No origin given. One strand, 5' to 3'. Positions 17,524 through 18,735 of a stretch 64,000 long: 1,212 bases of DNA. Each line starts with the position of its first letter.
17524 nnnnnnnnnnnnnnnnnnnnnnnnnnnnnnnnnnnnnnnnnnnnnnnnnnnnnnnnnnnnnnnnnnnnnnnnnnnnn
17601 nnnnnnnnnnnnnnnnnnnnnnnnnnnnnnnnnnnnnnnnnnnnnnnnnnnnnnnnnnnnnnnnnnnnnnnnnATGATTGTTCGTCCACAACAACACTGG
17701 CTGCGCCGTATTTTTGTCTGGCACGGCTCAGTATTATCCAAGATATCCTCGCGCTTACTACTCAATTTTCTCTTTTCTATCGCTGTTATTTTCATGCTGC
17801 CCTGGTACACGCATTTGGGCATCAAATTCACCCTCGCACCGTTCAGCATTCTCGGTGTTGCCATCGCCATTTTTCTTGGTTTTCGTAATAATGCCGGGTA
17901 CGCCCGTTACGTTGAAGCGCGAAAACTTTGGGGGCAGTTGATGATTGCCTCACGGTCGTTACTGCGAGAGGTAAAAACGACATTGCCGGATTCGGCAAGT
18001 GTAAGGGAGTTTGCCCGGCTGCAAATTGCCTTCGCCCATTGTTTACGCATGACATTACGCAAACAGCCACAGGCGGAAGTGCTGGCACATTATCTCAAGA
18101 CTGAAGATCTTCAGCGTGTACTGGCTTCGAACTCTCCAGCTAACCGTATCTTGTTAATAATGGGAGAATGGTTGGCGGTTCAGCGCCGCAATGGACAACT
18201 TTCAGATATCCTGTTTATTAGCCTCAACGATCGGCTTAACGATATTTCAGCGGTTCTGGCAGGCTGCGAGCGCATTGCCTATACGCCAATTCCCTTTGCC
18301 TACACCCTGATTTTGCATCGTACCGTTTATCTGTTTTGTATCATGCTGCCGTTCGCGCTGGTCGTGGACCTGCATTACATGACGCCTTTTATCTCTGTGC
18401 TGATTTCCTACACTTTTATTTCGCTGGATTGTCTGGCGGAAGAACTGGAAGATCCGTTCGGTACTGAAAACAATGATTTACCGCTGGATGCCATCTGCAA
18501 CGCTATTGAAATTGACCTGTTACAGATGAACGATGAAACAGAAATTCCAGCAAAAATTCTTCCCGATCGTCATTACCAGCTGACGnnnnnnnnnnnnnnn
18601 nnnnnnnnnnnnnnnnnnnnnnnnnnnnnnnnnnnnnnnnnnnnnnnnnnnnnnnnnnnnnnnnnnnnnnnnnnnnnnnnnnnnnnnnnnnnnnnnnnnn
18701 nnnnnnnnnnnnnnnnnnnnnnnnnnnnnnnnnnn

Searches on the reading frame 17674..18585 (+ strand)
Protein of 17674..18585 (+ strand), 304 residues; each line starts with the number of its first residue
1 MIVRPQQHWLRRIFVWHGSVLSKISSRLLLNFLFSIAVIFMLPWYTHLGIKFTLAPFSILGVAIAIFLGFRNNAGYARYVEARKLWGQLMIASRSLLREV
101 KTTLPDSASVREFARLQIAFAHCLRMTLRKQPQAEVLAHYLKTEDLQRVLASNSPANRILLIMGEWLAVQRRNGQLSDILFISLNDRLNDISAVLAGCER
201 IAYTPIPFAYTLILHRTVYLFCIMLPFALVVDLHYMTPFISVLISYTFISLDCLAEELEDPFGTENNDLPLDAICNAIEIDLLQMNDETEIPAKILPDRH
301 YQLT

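Call 5: search_protein_families(library=pfam, proteins=[window:17674-18585:+])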
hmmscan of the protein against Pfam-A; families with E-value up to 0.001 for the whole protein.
window:17674-18585:+ (304 aa): 1 family
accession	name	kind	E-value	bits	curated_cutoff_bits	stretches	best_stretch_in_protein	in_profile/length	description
PF25539.1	Bestrophin_2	-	8.8e-99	331.1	27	1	1-283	1-287/288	Bacterial/Fungal Bestrophin protein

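Call 31: find_related_loci(query=window:17674-18585:+, collection=genome_contigs, flank=2500)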
Query window:17674-18585:+ (304 aa) in genome_contigs; peptide patterns used: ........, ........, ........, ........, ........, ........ (x = any residue, [..] = any of these).
160 stretches matched a pattern; 144 encode a relative of the query (tblastn E <= 1e-3); the best 80 are kept; 80 distinct loci.
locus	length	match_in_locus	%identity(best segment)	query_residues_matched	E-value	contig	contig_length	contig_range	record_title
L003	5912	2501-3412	98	1-304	0e+0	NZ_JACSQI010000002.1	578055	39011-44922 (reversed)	Escherichia whittamii strain Sa2BVA5 NODE_2_length_578055_cov_7.746463, whole genome shotgun sequence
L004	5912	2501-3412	98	1-304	0e+0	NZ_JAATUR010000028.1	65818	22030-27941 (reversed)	Escherichia coli strain SCPM-O-B-8794 28length=65818, whole genome shotgun sequence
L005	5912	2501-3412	93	1-304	0e+0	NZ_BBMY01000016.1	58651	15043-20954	Escherichia albertii NBRC 107761 = DSM 17582 strain NBRC 107761, whole genome shotgun sequence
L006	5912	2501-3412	88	1-304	0e+0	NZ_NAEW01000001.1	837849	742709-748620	Citrobacter braakii strain ATCC 51113 CbraakiiATCC_L001_NODE_1_length_837849__22.4616, whole genome shotgun sequence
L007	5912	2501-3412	88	1-304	2e-180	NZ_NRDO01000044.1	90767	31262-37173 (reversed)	Citrobacter sp. NCU1 contig_44, whole genome shotgun sequence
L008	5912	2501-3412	88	1-304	4e-180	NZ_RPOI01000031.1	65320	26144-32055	Citrobacter youngae strain CCUG 30791 citrobacter_youngae_CCUG30791T_0000031, whole genome shotgun sequence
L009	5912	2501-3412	88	1-304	2e-180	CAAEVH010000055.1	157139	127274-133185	MAG TPA_asm: uncultured Raoultella sp., isolate HGM20637, WGS project CAAEVH010000000 data, contig: ERS608581_38_k95_706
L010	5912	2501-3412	88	1-304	3e-180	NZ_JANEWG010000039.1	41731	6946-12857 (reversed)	Citrobacter sp. Awk 4 510132-22-39, whole genome shotgun sequence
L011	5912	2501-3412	87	1-304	1e-179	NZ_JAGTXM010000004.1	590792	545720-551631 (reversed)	Citrobacter amalonaticus strain ku-bf3 scaffold_3, whole genome shotgun sequence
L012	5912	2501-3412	87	1-304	2e-179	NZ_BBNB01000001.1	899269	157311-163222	Citrobacter sedlakii NBRC 105722, whole genome shotgun sequence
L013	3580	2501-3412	88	1-304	0e+0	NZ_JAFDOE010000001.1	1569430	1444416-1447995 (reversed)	Citrobacter sp. FP75 contig1, whole genome shotgun sequence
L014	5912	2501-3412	88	1-304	3e-179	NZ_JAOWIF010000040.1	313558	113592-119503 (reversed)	Citrobacter sp. Cu233 233, whole genome shotgun sequence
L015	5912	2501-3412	88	1-304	3e-179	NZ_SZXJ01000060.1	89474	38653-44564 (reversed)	Citrobacter sp. wls619 contig42, whole genome shotgun sequence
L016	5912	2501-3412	87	1-304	8e-179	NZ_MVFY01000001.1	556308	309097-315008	Citrobacter portucalensis strain A60 A60_S7_L001_NODE_1_length_556308_cov_17.9926, whole genome shotgun sequence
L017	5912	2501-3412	86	1-304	6e-178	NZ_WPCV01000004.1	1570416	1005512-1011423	Citrobacter sp. On2M On2M_4, whole genome shotgun sequence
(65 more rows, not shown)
